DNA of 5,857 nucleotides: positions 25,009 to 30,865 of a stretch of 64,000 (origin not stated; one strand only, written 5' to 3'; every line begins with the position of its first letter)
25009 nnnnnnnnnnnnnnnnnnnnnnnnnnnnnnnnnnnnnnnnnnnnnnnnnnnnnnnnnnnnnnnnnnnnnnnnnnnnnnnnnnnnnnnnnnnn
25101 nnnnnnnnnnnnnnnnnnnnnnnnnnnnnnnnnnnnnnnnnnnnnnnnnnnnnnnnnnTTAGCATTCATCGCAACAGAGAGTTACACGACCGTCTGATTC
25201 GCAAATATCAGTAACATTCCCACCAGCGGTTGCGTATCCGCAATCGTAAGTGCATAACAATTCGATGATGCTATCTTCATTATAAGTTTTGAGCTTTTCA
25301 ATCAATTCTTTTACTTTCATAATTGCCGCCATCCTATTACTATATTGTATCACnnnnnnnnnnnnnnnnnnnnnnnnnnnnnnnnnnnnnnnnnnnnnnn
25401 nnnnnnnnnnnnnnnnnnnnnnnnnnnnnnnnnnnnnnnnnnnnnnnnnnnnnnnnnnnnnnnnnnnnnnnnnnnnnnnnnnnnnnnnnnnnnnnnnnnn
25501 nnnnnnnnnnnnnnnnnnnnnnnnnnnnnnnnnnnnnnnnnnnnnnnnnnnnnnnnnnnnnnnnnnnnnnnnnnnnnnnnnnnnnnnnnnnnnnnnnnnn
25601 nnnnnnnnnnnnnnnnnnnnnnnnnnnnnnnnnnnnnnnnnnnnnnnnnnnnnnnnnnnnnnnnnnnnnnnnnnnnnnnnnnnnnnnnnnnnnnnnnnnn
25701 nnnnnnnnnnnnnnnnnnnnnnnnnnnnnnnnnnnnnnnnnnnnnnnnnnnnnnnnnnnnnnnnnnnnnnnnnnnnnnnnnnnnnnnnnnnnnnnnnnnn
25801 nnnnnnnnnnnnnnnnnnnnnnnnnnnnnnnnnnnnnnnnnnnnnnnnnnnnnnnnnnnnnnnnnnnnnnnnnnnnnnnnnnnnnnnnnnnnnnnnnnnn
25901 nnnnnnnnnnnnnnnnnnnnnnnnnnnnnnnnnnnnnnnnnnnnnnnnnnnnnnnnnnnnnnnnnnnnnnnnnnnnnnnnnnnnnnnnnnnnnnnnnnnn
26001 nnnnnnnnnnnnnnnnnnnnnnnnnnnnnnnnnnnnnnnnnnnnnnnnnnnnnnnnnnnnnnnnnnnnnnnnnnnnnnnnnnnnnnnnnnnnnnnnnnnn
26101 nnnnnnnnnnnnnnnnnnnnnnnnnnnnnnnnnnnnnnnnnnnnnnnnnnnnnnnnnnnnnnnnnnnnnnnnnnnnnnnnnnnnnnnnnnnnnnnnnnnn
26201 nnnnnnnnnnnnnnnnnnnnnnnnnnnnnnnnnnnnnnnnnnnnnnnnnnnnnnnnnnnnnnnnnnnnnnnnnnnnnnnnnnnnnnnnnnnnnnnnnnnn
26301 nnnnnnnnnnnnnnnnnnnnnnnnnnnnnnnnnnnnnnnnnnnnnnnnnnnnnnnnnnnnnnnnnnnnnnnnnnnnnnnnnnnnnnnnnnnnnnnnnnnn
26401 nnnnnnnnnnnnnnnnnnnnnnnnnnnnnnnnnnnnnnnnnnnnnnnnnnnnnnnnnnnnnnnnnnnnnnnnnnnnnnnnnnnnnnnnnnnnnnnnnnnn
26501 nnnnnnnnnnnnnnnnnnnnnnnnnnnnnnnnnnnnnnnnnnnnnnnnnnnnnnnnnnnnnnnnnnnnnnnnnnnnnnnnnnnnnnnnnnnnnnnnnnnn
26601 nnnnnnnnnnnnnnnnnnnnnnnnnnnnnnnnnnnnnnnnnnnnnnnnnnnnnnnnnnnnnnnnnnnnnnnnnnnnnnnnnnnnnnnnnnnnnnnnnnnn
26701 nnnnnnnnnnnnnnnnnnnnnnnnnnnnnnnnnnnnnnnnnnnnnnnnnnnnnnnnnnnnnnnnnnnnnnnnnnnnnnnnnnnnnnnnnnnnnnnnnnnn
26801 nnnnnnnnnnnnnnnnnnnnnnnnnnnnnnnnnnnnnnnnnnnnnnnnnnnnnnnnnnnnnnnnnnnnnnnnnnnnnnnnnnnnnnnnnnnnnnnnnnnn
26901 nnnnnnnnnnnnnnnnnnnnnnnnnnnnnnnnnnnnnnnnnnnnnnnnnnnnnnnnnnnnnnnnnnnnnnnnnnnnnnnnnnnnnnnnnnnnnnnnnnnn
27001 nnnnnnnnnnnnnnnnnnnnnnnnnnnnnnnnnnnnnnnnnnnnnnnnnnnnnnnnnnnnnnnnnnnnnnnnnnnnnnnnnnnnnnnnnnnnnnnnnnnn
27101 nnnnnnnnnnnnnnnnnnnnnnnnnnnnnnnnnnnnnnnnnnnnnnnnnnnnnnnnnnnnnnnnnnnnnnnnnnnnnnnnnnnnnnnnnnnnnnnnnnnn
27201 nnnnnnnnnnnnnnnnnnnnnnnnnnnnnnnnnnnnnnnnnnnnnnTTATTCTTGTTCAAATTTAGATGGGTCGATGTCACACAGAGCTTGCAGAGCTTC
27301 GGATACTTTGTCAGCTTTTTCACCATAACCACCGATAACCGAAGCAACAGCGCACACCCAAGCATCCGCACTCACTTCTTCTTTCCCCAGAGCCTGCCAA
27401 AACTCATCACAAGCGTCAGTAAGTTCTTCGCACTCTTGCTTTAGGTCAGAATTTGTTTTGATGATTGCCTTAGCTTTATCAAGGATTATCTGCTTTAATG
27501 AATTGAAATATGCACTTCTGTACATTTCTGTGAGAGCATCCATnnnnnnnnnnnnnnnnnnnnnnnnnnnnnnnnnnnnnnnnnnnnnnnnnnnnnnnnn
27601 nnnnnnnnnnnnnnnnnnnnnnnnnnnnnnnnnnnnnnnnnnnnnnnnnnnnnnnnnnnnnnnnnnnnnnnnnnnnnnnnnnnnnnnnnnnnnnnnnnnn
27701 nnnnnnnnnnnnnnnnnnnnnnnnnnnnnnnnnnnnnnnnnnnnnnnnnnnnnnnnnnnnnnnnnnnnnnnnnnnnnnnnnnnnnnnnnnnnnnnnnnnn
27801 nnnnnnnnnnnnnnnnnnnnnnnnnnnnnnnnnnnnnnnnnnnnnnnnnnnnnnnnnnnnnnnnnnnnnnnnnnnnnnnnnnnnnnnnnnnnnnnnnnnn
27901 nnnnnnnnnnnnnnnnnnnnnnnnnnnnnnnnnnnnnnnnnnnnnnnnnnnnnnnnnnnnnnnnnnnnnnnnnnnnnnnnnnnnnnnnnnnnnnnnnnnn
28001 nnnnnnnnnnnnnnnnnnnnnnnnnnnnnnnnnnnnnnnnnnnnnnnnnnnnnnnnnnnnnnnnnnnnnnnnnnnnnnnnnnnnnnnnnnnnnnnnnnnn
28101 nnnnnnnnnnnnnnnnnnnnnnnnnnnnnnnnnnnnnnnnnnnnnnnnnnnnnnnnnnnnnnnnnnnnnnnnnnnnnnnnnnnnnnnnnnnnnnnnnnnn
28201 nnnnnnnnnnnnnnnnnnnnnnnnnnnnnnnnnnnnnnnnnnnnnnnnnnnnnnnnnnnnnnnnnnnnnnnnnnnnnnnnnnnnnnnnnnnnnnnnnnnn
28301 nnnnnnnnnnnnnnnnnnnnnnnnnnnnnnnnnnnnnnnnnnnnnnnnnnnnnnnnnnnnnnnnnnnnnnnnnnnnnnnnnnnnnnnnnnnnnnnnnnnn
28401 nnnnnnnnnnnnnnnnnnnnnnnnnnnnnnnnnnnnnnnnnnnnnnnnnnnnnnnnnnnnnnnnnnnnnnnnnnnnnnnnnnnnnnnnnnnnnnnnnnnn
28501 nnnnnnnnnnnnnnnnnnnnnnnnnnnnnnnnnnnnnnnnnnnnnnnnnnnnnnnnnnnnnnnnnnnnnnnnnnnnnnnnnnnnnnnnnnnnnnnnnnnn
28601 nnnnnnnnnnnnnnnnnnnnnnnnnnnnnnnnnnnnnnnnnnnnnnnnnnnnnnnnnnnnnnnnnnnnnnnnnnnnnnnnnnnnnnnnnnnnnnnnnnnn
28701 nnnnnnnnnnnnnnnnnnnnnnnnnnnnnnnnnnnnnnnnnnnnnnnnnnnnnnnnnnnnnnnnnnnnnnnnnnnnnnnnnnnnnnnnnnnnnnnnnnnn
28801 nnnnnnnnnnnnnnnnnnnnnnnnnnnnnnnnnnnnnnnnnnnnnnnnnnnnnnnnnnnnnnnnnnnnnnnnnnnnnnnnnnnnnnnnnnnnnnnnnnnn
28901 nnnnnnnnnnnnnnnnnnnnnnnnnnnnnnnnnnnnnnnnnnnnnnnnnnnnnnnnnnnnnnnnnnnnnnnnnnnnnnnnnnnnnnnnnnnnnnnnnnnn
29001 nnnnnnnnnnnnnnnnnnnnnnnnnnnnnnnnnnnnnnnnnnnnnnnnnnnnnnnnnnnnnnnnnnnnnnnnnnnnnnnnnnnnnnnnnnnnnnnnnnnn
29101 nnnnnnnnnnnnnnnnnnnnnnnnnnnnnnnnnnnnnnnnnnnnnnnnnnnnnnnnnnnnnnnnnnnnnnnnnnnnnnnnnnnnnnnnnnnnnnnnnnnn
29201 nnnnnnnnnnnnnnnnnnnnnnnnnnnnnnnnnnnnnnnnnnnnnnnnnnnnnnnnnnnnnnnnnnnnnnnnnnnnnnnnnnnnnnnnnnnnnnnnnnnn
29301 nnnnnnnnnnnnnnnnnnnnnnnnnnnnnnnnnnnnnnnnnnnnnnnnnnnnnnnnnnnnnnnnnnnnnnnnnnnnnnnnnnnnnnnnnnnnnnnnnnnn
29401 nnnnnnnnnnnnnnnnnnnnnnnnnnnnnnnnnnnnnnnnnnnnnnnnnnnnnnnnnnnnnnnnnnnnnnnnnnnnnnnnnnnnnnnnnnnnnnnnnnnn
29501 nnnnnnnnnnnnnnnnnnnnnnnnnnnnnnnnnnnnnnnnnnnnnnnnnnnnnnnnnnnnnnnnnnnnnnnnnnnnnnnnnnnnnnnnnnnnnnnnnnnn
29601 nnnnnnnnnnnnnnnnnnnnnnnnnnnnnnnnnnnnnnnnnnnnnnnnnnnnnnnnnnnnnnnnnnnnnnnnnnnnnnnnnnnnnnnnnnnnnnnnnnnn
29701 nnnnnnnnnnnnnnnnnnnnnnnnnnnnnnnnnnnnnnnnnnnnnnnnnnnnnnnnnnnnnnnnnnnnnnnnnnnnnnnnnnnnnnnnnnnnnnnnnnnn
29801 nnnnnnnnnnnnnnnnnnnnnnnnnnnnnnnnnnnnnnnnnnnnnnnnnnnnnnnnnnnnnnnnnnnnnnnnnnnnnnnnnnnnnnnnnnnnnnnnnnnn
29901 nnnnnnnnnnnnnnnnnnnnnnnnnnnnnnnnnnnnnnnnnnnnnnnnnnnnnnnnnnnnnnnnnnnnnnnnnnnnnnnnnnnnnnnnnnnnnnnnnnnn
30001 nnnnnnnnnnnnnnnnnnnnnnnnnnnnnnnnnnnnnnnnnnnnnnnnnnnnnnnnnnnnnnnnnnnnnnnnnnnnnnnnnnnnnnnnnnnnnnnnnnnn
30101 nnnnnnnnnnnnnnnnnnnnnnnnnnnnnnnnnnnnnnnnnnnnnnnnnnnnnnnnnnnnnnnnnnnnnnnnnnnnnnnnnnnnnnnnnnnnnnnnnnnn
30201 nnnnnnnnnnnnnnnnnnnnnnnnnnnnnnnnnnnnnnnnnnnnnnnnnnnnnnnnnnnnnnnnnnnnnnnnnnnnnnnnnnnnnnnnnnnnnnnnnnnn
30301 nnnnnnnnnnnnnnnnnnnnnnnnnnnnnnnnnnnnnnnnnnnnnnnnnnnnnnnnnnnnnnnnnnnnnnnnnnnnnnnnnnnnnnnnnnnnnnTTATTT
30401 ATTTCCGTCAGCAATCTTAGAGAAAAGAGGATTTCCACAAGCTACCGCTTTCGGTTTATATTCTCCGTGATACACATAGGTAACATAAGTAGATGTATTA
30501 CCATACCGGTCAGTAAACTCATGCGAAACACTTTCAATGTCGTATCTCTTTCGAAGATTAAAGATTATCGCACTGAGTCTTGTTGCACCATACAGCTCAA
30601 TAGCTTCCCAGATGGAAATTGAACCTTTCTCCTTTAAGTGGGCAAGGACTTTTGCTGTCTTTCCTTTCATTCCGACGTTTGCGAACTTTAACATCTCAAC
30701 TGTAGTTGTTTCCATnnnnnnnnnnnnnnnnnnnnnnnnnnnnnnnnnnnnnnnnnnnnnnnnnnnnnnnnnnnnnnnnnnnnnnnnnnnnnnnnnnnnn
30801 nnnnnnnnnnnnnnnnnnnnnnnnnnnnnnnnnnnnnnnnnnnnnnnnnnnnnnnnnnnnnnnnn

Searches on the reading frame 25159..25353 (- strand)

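Call 6: search_protein_families(library=pfam, proteins=[window:25159-25353:-], max_evalue=0.1)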
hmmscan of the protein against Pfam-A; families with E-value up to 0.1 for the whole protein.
window:25159-25353:- (64 aa): 0 families

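Call 7: search_protein_families(library=phrogs, proteins=[window:25159-25353:-], max_evalue=0.1)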
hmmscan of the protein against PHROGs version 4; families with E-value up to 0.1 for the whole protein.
window:25159-25353:- (64 aa): 7 families
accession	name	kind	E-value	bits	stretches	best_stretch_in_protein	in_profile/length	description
phrog_5861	-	unknown function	0.0011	20.2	1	12-28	1-17/53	-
phrog_22847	-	unknown function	0.0012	19.7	1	12-29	1-18/47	-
phrog_6161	-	unknown function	0.0027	18.5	1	12-51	1-36/59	-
phrog_20689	-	unknown function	0.0054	17.5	1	12-60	1-52/59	-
phrog_14647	-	unknown function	0.01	17.3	1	12-49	1-39/85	-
phrog_12566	-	unknown function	0.02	16.1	1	11-46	1-34/133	-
phrog_19687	-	unknown function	0.089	13.9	1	12-33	1-22/62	-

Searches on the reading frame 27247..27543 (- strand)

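Call 15: search_protein_families(library=phrogs, proteins=[window:27247-27543:-], max_evalue=0.001)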
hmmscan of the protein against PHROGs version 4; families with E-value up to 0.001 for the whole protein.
window:27247-27543:- (98 aa): 0 families

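Call 34: search_protein_families(library=pfam, alignment_id=A4, max_evalue=0.0001)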
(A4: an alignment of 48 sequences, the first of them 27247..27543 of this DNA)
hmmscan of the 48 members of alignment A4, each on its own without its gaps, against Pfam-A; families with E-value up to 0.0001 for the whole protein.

A. member 1, window:27247-27543:- (98 aa): 0 families

B. families by the number of members that match (of 48 scanned): 17 families
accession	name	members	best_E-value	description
PF13177.12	DNA_pol3_delta2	2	3.9e-19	DNA polymerase III, delta subunit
PF00004.35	AAA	2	3.4e-10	ATPase family associated with various cellular activities (AAA)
PF00476.26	DNA_pol_A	1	3.2e-67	DNA polymerase family A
PF18907.5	DUF5662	1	2.5e-30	Family of unknown function (DUF5662)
PF00154.27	RecA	1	2.5e-28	recA bacterial DNA recombination protein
PF03796.21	DnaB_C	1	9.7e-17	DnaB-like helicase C terminal domain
PF13155.12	Toprim_2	1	2.8e-14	Toprim-like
PF07230.16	Portal_T4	1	1.1e-13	Bacteriophage T4-like portal protein (Gp20)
PF01612.26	DNA_pol_A_exo1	1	1.4e-12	3'-5' exonuclease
PF14090.12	HTH_39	1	4.5e-10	Winged helix-turn-helix domain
PF13481.12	AAA_25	1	3.1e-08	AAA domain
PF13362.12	Toprim_3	1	2.1e-07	Toprim domain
PF22608.2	DNAX_ATPase_lid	1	2.6e-07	DNA polymerase III clamp loader subunit, ATPase lid domain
PF00533.33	BRCT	1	3.3e-06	BRCA1 C Terminus (BRCT) domain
PF13662.12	Toprim_4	1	4.4e-06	Toprim domain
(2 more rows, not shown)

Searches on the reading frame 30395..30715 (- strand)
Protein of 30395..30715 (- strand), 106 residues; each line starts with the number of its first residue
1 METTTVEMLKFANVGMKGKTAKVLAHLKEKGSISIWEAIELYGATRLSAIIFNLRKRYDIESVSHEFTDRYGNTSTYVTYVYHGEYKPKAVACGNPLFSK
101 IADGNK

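Call 15: search_protein_families(library=phrogs, proteins=[window:30395-30715:-], max_evalue=0.001)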
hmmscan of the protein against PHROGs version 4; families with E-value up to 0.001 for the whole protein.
window:30395-30715:- (106 aa): 1 family
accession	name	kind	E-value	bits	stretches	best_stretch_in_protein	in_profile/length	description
phrog_4973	-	unknown function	1.5e-10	42.2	1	17-92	67-140/149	-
